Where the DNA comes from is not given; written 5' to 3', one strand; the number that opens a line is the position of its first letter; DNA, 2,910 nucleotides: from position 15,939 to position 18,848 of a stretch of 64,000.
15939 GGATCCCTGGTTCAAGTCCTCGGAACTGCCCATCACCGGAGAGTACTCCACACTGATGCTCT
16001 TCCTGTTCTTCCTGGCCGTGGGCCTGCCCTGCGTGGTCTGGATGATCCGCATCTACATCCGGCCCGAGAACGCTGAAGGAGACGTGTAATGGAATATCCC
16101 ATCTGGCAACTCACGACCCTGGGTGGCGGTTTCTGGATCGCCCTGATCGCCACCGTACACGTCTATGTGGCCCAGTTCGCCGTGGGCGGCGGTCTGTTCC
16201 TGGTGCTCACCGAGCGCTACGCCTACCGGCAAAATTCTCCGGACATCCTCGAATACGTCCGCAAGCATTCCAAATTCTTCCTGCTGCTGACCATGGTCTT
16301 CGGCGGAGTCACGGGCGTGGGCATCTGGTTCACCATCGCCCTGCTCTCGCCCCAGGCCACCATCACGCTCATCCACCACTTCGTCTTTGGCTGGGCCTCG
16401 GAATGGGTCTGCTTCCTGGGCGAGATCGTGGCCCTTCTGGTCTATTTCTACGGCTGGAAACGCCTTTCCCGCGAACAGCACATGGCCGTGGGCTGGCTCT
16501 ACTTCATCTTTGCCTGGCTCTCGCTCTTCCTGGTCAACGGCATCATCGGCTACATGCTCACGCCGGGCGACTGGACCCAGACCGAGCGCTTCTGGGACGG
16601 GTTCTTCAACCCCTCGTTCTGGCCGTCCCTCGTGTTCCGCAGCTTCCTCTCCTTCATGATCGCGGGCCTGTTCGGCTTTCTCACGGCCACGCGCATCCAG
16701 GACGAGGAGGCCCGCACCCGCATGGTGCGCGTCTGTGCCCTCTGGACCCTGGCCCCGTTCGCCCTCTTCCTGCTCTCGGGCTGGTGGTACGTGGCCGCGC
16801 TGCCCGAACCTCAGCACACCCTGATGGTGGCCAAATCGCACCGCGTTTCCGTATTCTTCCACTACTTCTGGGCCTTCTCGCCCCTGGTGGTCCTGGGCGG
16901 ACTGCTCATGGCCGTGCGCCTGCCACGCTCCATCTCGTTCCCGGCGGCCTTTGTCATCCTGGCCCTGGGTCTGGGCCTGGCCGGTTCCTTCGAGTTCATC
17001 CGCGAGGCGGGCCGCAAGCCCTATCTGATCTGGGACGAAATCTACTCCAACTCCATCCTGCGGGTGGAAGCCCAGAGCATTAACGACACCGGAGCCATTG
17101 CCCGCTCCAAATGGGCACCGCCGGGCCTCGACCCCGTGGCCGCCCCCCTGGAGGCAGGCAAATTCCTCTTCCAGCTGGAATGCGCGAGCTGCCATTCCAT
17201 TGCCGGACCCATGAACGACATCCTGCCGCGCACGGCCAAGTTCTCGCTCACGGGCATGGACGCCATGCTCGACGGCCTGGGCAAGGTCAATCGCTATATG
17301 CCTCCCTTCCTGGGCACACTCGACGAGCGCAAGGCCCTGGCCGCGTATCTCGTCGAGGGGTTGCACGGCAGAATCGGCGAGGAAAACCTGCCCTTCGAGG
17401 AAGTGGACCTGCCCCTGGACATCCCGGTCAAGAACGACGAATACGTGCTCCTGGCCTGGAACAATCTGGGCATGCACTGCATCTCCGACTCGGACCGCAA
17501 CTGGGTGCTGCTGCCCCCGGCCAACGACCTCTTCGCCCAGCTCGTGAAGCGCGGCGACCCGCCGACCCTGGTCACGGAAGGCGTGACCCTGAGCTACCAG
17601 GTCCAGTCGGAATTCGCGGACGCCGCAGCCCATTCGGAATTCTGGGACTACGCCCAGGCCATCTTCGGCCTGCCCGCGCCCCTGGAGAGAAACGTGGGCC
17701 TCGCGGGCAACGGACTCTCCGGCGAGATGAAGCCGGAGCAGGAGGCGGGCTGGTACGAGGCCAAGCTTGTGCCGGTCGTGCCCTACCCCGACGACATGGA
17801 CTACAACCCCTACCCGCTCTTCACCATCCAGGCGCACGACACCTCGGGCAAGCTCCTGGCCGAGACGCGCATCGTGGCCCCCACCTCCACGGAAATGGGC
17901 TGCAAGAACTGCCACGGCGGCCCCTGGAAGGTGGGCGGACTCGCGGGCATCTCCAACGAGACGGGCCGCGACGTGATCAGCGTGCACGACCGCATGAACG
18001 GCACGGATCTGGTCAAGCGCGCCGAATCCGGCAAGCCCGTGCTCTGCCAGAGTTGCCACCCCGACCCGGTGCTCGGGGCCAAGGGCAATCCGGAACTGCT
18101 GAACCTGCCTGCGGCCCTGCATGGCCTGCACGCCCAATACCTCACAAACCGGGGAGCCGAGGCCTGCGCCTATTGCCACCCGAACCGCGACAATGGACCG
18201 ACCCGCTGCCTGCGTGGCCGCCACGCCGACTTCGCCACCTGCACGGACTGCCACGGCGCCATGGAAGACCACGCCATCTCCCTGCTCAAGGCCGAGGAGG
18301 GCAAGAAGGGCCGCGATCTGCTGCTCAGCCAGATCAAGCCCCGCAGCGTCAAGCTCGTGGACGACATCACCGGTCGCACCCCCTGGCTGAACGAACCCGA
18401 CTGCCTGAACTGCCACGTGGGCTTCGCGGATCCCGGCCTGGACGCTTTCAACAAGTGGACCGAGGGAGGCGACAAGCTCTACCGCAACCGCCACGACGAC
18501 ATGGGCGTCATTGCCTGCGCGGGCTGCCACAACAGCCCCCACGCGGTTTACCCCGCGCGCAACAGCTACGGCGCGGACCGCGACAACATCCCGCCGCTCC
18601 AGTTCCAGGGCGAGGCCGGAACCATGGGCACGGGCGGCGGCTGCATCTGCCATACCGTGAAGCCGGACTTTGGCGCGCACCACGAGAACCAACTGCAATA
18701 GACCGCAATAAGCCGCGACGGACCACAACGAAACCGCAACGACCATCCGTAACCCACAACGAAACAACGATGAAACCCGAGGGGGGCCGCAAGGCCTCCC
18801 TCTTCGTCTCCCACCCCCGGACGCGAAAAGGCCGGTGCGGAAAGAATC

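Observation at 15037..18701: Cytochrome-bd-like (CydA/CydA') membrane pair fused to a seven-CXXCH multihaem cytochrome c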

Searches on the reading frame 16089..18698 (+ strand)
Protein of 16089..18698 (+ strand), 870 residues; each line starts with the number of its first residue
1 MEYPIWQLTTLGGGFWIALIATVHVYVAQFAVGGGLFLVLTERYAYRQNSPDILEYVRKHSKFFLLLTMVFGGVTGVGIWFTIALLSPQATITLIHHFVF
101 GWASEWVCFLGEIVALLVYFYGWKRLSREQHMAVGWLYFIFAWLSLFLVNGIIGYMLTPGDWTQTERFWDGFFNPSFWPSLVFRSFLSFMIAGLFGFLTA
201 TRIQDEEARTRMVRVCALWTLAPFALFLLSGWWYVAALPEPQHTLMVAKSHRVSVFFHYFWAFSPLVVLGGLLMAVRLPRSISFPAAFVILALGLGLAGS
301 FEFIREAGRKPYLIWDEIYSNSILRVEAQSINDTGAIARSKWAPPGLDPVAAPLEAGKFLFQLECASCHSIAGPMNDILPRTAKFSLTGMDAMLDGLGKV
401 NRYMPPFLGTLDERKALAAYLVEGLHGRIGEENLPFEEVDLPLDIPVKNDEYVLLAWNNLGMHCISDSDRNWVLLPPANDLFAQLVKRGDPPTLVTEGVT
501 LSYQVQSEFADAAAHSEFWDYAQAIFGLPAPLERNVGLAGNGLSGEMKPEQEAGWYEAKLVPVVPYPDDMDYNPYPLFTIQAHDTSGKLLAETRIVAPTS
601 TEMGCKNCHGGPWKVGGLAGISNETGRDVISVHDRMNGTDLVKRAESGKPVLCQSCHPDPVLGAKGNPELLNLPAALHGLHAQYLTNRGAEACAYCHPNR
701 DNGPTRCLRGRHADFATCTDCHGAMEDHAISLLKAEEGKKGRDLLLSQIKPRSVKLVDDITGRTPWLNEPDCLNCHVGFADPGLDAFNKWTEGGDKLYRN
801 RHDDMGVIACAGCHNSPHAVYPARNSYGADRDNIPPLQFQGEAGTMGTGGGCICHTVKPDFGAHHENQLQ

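Call 3: search_protein_families(library=pfam, proteins=[window:16089-18698:+], max_evalue=1)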
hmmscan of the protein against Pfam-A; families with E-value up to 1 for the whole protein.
window:16089-18698:+ (870 aa): 7 families
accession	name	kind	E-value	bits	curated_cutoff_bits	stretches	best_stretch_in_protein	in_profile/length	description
PF01654.22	Cyt_bd_oxida_I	-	2.5e-14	53.1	26.2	1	17-244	6-243/418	Cytochrome bd terminal oxidase subunit I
PF14522.11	Cytochrome_C7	-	3e-08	33.8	24.8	1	651-722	14-66/67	Cytochrome c7 and related cytochrome c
PF22113.1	Mtrc-MtrF_II-IV_dom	-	1.5e-05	25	30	3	652-817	30-166/176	Outer membrane cytochrome MtrC/MtrF-like, domains II/IV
PF14537.11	Cytochrom_c3_2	-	0.00019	22.2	25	0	693-778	9-66/79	Cytochrome c3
PF13442.11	Cytochrome_CBB3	-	0.00027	21.6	27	1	354-421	3-68/68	Cytochrome C oxidase, cbb3-type, subunit III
PF09699.15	Paired_CXXCH_1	-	0.0036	17.4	20.6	0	681-699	20-38/41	Doubled CXXCH motif (Paired_CXXCH_1)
PF00034.26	Cytochrom_C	-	0.3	12.9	21.3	1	355-373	2-20/90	Cytochrome c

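Call 4: search_protein_families(library=ncbifam, proteins=[window:16089-18698:+], max_evalue=1)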
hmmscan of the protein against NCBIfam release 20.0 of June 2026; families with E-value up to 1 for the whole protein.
window:16089-18698:+ (870 aa): 5 families
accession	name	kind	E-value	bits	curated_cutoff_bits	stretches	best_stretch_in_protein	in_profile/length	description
TIGR03153.1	cytochr_NrfH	equivalog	1.9e-05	24.8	134.2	1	683-815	22-134/138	cytochrome c nitrite reductase small subunit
NF045713.1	CxxCH_16_HmcA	equivalog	0.0014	17.3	400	1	646-816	127-254/541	sulfate respiration complex hexadecaheme cytochrome HmcA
NF011677.0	PRK15097.1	equivalog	0.0088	14.8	968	1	107-159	102-154/522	cytochrome ubiquinol oxidase subunit I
NF008659.0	PRK11659.1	equivalog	0.18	11.5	184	1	603-723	47-143/188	cytochrome c nitrite reductase pentaheme subunit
NF045930.1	Cytc6PetJCyano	equivalog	0.67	9.9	135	1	350-370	24-44/110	cytochrome c6 PetJ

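Call 9: find_homologous_proteins(query=window:16089-18698:+, max_evalue=0.00001)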
Query window:16089-18698:+ (870 aa): 3560 proteins with E <= 0.00001 among 8000 candidates; the best 120 are listed.
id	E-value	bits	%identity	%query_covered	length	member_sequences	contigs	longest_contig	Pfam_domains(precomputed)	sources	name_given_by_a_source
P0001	0.0e+0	1900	90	100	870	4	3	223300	PF14522.12,PF01654.23,PF22113.2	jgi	jgi:hypothetical protein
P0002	0.0e+0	1820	86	100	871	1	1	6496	PF14522.12,PF01654.23,PF22113.2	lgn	-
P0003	0.0e+0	1700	80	100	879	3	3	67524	PF14537.12,PF13442.12,PF14522.12,PF01654.23,PF22113.2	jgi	-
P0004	0.0e+0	1660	77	100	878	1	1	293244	PF14537.12,PF13442.12,PF14522.12,PF01654.23,PF22113.2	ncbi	ncbi:MAG: cytochrome ubiquinol oxidase subunit I [Desulfovibrionaceae bacterium]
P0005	0.0e+0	1336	63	100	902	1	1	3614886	PF14522.12,PF01654.23,PF22113.2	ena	-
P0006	0.0e+0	1286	62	99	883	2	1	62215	PF14522.12,PF01654.23,PF22113.2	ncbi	-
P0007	0.0e+0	1271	61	100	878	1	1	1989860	PF14522.12,PF01654.23,PF22113.2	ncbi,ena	-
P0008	0.0e+0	1223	59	100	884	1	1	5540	PF09699.16,PF14537.12,PF13442.12,PF14522.12,PF01654.23,PF22113.2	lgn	-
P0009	0.0e+0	1218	59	99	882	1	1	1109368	PF13442.12,PF14522.12,PF01654.23,PF22113.2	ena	-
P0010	0.0e+0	1210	59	99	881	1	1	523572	PF13442.12,PF14522.12,PF01654.23,PF22113.2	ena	-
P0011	0.0e+0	1202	59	100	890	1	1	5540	PF14537.12,PF13442.12,PF14522.12,PF01654.23,PF22113.2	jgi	jgi:cytochrome bd-type quinol oxidase subunit 1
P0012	0.0e+0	1201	59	99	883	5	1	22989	PF14537.12,PF13442.12,PF14522.12,PF01654.23,PF22113.2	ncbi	ncbi:MAG: cytochrome ubiquinol oxidase subunit I [Desulfovibrionaceae bacterium]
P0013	0.0e+0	1201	58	100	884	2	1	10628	PF13442.12,PF14522.12,PF01654.23,PF22113.2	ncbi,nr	ncbi:MAG: cytochrome ubiquinol oxidase subunit I [Proteobacteria bacterium]|nr:cytochrome ubiquinol 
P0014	0.0e+0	1201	58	100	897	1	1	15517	PF14537.12,PF13442.12,PF14522.12,PF01654.23,PF22113.2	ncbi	-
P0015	0.0e+0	1196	58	99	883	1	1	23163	PF14522.12,PF01654.23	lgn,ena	-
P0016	0.0e+0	1193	59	98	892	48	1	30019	PF14537.12,PF13442.12,PF14522.12,PF01654.23,PF22113.2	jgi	jgi:cytochrome bd-type quinol oxidase subunit 1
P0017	0.0e+0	1188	58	99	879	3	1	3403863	PF14522.12,PF01654.23,PF22113.2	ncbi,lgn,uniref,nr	ncbi:cytochrome ubiquinol oxidase subunit I [Pseudodesulfovibrio portus]|uniref:Cytochrome c family 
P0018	0.0e+0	1186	59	100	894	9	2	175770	PF14537.12,PF13442.12,PF14522.12,PF01654.23,PF22113.2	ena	-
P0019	0.0e+0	1182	56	100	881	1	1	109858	PF14522.12,PF01654.23,PF22113.2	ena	-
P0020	0.0e+0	1180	59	100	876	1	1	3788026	PF14537.12,PF14522.12,PF01654.23,PF22113.2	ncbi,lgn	ncbi:MAG: cytochrome ubiquinol oxidase subunit I [Desulfovibrio sp.]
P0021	0.0e+0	1176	58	98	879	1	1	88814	PF14522.12,PF01654.23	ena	-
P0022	0.0e+0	1176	59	100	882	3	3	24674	PF14522.12,PF01654.23,PF22113.2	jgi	jgi:cytochrome bd-type quinol oxidase subunit 1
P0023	0.0e+0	1176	57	100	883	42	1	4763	PF14537.12,PF13442.12,PF14522.12,PF01654.23,PF22113.2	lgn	-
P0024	0.0e+0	1175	58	99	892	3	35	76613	PF14537.12,PF14522.12,PF01654.23,PF22113.2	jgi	jgi:mono/diheme cytochrome c family protein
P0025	0.0e+0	1173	57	100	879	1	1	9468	PF14537.12,PF13442.12,PF14522.12,PF01654.23,PF22113.2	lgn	-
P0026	0.0e+0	1173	58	100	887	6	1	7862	PF14522.12,PF01654.23,PF22113.2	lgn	-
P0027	0.0e+0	1172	57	100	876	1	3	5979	PF14522.12,PF01654.23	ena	-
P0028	0.0e+0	1172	58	99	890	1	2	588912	PF14537.12,PF13442.12,PF14522.12,PF01654.23,PF22113.2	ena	-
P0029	0.0e+0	1170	58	100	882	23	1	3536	PF14522.12,PF01654.23,PF22113.2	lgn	-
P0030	0.0e+0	1169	57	99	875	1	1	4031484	PF14537.12,PF14522.12,PF01654.23,PF22113.2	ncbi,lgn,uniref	ncbi:cytochrome ubiquinol oxidase subunit I [Pseudodesulfovibrio sp.]|uniref:cytochrome ubiquinol ox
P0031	0.0e+0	1169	57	99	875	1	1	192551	PF13442.12,PF14522.12,PF01654.23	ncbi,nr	ncbi:MAG: cytochrome ubiquinol oxidase subunit I [Desulfovibrionaceae bacterium]|nr:cytochrome ubiqu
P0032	0.0e+0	1168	58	99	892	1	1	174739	PF14537.12,PF13442.12,PF14522.12,PF01654.23,PF22113.2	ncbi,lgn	-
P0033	0.0e+0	1165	57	99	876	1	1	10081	PF13442.12,PF14522.12,PF01654.23,PF22113.2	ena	-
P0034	0.0e+0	1165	57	99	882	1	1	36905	PF14522.12,PF01654.23,PF22113.2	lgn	-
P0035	0.0e+0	1163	56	100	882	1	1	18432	PF09699.16,PF14537.12,PF13442.12,PF14522.12,PF01654.23,PF22113.2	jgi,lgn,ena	-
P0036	0.0e+0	1163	56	99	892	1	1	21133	PF13442.12,PF14522.12,PF01654.23,PF22113.2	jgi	jgi:hypothetical protein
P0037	0.0e+0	1159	56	99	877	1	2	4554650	PF14537.12,PF13442.12,PF14522.12,PF01654.23,PF22113.2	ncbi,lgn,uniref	ncbi:MAG: cytochrome ubiquinol oxidase subunit I [Desulfovibrio sp.]|uniref:cytochrome ubiquinol oxi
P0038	0.0e+0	1159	59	100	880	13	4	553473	PF13442.12,PF14522.12,PF01654.23,PF22113.2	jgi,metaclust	metaclust:\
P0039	0.0e+0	1159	57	100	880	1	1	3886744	PF14522.12,PF01654.23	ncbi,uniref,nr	ncbi:cytochrome ubiquinol oxidase subunit I [Salidesulfovibrio onnuriiensis]|uniref:cytochrome ubiqu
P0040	0.0e+0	1158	57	99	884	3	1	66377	PF14537.12,PF13442.12,PF14522.12,PF01654.23,PF22113.2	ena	-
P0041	0.0e+0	1156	56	98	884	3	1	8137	PF13442.12,PF14522.12,PF01654.23,PF22113.2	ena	-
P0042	0.0e+0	1154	59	100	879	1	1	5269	PF14537.12,PF13442.12,PF14522.12,PF01654.23,PF22113.2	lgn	-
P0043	0.0e+0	1152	58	100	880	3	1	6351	PF14537.12,PF13442.12,PF14522.12,PF01654.23,PF22113.2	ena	-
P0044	0.0e+0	1150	56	100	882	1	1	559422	PF14522.12,PF01654.23,PF22113.2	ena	-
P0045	0.0e+0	1150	56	99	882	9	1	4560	PF14537.12,PF14522.12,PF01654.23,PF22113.2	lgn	-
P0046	0.0e+0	1150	56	100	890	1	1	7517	PF14537.12,PF14522.12,PF01654.23,PF22113.2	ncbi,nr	ncbi:MAG: cytochrome C [Deltaproteobacteria bacterium]|nr:cytochrome C [Deltaproteobacteria bacteriu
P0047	0.0e+0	1150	56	100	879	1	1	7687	PF13442.12,PF14522.12,PF01654.23,PF22113.2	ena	-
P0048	0.0e+0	1150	56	99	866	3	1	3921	PF09699.16,PF14537.12,PF14522.12,PF01654.23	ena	-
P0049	0.0e+0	1149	55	100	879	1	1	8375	PF14537.12,PF14522.12,PF01654.23,PF22113.2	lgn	-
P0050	0.0e+0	1148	55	99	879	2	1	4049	PF13442.12,PF14522.12,PF01654.23,PF22113.2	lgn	-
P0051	0.0e+0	1147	57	99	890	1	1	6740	PF14537.12,PF13442.12,PF14522.12,PF01654.23,PF22113.2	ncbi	-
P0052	0.0e+0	1147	56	99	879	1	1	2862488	PF13442.12,PF14522.12,PF01654.23,PF22113.2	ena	-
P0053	0.0e+0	1146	56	99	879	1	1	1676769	PF09699.16,PF13442.12,PF14522.12,PF01654.23,PF22113.2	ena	-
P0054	0.0e+0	1146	57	100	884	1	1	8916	PF14522.12,PF01654.23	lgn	-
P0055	0.0e+0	1145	55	100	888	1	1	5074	PF09699.16,PF14537.12,PF13442.12,PF14522.12,PF01654.23,PF22113.2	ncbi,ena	-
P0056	0.0e+0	1144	56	100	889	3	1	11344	PF09699.16,PF14522.12,PF01654.23,PF22113.2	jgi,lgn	jgi:mono/diheme cytochrome c family protein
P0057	0.0e+0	1144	56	100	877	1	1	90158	PF14537.12,PF14522.12,PF01654.23,PF22113.2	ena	-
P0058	0.0e+0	1144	56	99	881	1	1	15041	PF14522.12,PF01654.23,PF22113.2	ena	-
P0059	0.0e+0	1140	55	100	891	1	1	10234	PF14537.12,PF13442.12,PF14522.12,PF01654.23,PF22113.2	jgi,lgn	jgi:mono/diheme cytochrome c family protein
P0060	0.0e+0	1139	55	100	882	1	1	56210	PF13442.12,PF14522.12,PF01654.23,PF22113.2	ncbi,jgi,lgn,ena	-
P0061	0.0e+0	1138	55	100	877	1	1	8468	PF14537.12,PF14522.12,PF01654.23,PF22113.2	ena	-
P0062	0.0e+0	1138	55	100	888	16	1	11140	PF14537.12,PF13442.12,PF14522.12,PF01654.23,PF22113.2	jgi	jgi:cytochrome bd-type quinol oxidase subunit 1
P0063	0.0e+0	1138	57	98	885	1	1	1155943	PF13442.12,PF14522.12,PF22113.2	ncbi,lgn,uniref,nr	ncbi:mono/diheme cytochrome c family protein/MFS family permease [Desulfobaculum xiamenense]|uniref:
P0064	0.0e+0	1136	55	100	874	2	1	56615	PF14522.12,PF01654.23,PF22113.2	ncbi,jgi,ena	-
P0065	0.0e+0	1136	56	100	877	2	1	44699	PF14537.12,PF14522.12,PF01654.23,PF22113.2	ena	-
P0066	0.0e+0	1134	56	100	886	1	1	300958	PF09699.16,PF13442.12,PF14522.12,PF22113.2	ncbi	ncbi:MAG: cytochrome ubiquinol oxidase subunit I [Pseudomonadota bacterium]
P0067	0.0e+0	1134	55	99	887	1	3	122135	PF14537.12,PF13442.12,PF14522.12,PF01654.23,PF22113.2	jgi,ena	jgi:cytochrome bd-type quinol oxidase subunit 1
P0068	0.0e+0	1132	56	100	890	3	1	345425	PF14522.12,PF01654.23,PF22113.2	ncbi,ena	-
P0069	0.0e+0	1132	55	100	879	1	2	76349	PF01654.23,PF22113.2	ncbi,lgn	ncbi:MAG: cytochrome ubiquinol oxidase subunit I [Pseudomonadota bacterium]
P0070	0.0e+0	1131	56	99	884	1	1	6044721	PF14537.12,PF13442.12,PF14522.12,PF01654.23,PF22113.2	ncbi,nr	ncbi:MAG: cytochrome ubiquinol oxidase subunit I [Desulfobacter sp.]|nr:MAG: cytochrome ubiquinol ox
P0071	0.0e+0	1131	55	99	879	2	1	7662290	PF14522.12,PF01654.23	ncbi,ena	-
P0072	0.0e+0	1128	54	100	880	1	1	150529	PF14537.12,PF14522.12,PF01654.23,PF22113.2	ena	-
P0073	0.0e+0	1126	56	100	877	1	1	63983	PF14522.12,PF01654.23,PF22113.2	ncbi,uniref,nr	ncbi:cytochrome ubiquinol oxidase subunit I [Pseudodesulfovibrio sp.]|uniref:cytochrome ubiquinol ox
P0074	0.0e+0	1126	55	98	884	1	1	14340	PF13442.12,PF14522.12,PF01654.23,PF22113.2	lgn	-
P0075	0.0e+0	1126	56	98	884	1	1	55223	PF14537.12,PF13442.12,PF14522.12,PF01654.23,PF22113.2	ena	-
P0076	0.0e+0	1126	55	100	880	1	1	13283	PF14522.12,PF01654.23,PF22113.2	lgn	-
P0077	0.0e+0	1125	55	99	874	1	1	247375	PF14522.12,PF01654.23,PF22113.2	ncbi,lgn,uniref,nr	ncbi:cytochrome ubiquinol oxidase subunit I [Maridesulfovibrio bastinii]|uniref:cytochrome ubiquinol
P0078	0.0e+0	1124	56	100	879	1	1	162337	PF14522.12,PF01654.23,PF22113.2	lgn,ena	-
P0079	0.0e+0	1124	55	99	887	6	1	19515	PF14522.12,PF01654.23,PF22113.2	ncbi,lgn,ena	-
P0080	0.0e+0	1123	54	100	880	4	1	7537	PF14522.12,PF01654.23,PF22113.2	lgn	-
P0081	0.0e+0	1123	57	98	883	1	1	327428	PF14537.12,PF14522.12,PF01654.23,PF22113.2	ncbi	ncbi:cytochrome C [Desulfocurvus sp. DL9XJH121]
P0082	0.0e+0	1121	56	99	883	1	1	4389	PF13442.12,PF14522.12,PF01654.23,PF22113.2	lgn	-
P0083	0.0e+0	1120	55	99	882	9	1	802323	PF13442.12,PF14522.12,PF01654.23,PF22113.2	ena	-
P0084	0.0e+0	1120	55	99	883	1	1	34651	PF09699.16,PF13442.12,PF14522.12,PF01654.23,PF22113.2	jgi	jgi:hypothetical protein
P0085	0.0e+0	1119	55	100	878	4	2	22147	PF14522.12,PF01654.23,PF22113.2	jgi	jgi:hypothetical protein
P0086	0.0e+0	1117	55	100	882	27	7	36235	PF14537.12,PF14522.12,PF01654.23,PF22113.2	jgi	-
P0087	0.0e+0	1115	54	100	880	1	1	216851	PF14522.12,PF01654.23,PF22113.2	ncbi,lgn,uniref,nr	ncbi:cytochrome bd-I ubiquinol oxidase subunit 1 apoprotein [Malonomonas rubra DSM 5091]|uniref:Cyto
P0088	0.0e+0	1114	54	100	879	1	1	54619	PF14522.12,PF01654.23,PF22113.2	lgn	-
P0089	0.0e+0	1114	54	98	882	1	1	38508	PF09699.16,PF13442.12,PF14522.12,PF22113.2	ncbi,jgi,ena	-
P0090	0.0e+0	1114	54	100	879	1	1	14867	PF13442.12,PF14522.12,PF01654.23,PF22113.2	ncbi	-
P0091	0.0e+0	1114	55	100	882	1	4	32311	PF14537.12,PF14522.12,PF01654.23,PF22113.2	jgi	-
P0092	0.0e+0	1112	54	100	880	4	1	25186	PF02085.22,PF14522.12,PF01654.23,PF22113.2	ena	-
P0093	0.0e+0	1112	55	99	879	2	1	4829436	PF14537.12,PF14522.12,PF01654.23,PF22113.2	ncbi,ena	-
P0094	0.0e+0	1110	54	100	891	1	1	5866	PF14537.12,PF13442.12,PF14522.12,PF01654.23,PF22113.2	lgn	-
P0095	0.0e+0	1109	54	100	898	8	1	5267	PF09699.16,PF14522.12,PF01654.23,PF22113.2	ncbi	ncbi:MAG: cytochrome ubiquinol oxidase subunit I [Desulfohalobium sp.]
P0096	0.0e+0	1105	54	99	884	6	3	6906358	PF13442.12,PF14522.12,PF01654.23,PF22113.2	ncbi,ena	-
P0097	0.0e+0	1105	54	100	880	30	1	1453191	PF14537.12,PF14522.12,PF01654.23,PF22113.2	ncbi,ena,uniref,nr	ncbi:cytochrome ubiquinol oxidase subunit I [uncultured Desulfuromusa sp.]|uniref:cytochrome ubiquin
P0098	0.0e+0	1103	56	99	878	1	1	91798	PF14522.12,PF01654.23,PF22113.2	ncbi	ncbi:MAG: cytochrome ubiquinol oxidase subunit I [Desulfovibrionaceae bacterium]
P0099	0.0e+0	1103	56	98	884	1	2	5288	PF09699.16,PF14537.12,PF13442.12,PF14522.12,PF01654.23,PF22113.2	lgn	-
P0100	0.0e+0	1102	55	99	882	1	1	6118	PF14537.12,PF13442.12,PF14522.12,PF01654.23,PF22113.2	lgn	-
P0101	0.0e+0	1101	54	100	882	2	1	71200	PF13442.12,PF14522.12,PF01654.23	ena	-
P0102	0.0e+0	1101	53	99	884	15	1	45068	PF13442.12,PF14522.12,PF01654.23,PF22113.2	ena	-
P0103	0.0e+0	1100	55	98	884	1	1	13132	PF14537.12,PF14522.12,PF01654.23,PF22113.2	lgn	-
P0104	0.0e+0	1100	53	99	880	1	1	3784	PF13442.12,PF14522.12,PF01654.23,PF22113.2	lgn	-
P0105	0.0e+0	1100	53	100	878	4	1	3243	PF14522.12,PF01654.23,PF22113.2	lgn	-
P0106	0.0e+0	1098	56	98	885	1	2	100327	PF14537.12,PF14522.12,PF22113.2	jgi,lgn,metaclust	metaclust:\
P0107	0.0e+0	1097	55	99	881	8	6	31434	PF14537.12,PF14522.12,PF01654.23,PF22113.2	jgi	jgi:mono/diheme cytochrome c family protein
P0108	0.0e+0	1097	53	100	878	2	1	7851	PF13442.12,PF14522.12,PF01654.23,PF22113.2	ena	-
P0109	0.0e+0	1096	56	99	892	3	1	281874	PF14537.12,PF13442.12,PF14522.12,PF01654.23,PF22113.2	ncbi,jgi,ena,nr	ncbi:MAG: cytochrome ubiquinol oxidase subunit I [Proteobacteria bacterium]|nr:cytochrome ubiquinol 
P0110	0.0e+0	1096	55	99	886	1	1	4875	PF14537.12,PF13442.12,PF14522.12,PF01654.23,PF22113.2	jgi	jgi:mono/diheme cytochrome c family protein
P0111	0.0e+0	1095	54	100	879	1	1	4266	PF14522.12,PF01654.23,PF22113.2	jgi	jgi:mono/diheme cytochrome c family protein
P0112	0.0e+0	1095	52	100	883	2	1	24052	PF09699.16,PF13442.12,PF14522.12,PF01654.23,PF22113.2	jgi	-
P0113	0.0e+0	1094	54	100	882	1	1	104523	PF14537.12,PF14522.12,PF01654.23,PF22113.2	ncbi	ncbi:MAG: cytochrome ubiquinol oxidase subunit I [Thermodesulfobacteriota bacterium]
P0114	0.0e+0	1094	55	100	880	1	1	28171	PF13442.12,PF01654.23,PF22113.2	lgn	-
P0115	0.0e+0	1092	55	100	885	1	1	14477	PF14537.12,PF13442.12,PF14522.12,PF01654.23,PF22113.2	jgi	jgi:hypothetical protein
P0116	0.0e+0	1092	54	99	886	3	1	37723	PF14522.12,PF01654.23,PF22113.2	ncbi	-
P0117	0.0e+0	1091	55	99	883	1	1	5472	PF14537.12,PF14522.12,PF22113.2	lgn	-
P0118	0.0e+0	1091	55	100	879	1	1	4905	PF14522.12,PF22113.2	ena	-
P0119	0.0e+0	1091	54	100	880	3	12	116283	PF14522.12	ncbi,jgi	jgi:mono/diheme cytochrome c family protein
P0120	0.0e+0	1087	52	100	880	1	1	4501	PF14522.12,PF01654.23,PF22113.2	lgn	-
